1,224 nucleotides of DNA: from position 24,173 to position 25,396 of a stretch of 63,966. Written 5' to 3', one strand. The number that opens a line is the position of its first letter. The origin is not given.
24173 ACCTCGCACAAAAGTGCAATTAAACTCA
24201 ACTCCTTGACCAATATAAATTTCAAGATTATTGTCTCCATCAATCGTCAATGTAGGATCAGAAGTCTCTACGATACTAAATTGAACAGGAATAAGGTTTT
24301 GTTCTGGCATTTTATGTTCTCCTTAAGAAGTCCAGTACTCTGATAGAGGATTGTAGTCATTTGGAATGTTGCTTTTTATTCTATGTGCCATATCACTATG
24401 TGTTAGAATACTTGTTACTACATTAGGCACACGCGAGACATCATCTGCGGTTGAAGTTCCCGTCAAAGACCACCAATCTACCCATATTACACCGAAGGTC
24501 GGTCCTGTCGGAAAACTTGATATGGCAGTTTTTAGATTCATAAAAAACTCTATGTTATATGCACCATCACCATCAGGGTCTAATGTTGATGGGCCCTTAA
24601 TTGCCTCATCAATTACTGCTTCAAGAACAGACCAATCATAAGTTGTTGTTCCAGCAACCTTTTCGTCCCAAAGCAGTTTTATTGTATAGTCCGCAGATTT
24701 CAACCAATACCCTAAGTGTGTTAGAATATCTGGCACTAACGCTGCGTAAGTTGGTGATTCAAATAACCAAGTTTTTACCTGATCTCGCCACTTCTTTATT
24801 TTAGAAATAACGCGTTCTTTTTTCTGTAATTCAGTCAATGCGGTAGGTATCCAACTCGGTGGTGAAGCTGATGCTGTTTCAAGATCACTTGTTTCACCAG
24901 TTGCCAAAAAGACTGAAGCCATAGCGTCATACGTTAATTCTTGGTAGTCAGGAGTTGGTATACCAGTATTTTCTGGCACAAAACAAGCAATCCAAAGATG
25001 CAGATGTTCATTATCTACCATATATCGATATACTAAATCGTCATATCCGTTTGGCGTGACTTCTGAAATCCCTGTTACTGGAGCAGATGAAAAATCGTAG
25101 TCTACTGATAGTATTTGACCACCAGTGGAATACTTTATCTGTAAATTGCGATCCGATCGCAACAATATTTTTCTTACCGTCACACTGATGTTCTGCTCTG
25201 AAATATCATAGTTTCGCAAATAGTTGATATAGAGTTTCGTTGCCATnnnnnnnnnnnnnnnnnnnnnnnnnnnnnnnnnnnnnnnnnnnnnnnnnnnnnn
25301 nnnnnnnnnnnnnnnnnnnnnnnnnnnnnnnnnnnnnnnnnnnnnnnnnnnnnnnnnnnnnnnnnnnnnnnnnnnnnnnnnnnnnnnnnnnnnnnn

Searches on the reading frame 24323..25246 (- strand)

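Call 13: search_protein_families(library=pfam, proteins=[window:24323-25246:-], max_evalue=0.01)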
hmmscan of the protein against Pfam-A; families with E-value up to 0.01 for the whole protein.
window:24323-25246:- (307 aa): 0 families

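Call 42: search_protein_families(library=phrogs, proteins=[window:24323-25246:-], max_evalue=0.01)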
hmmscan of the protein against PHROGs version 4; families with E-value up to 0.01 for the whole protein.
window:24323-25246:- (307 aa): 1 family
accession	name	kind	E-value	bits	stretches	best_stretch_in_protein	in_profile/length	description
phrog_28409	-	unknown function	0.0046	18.7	0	137-181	41-85/112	-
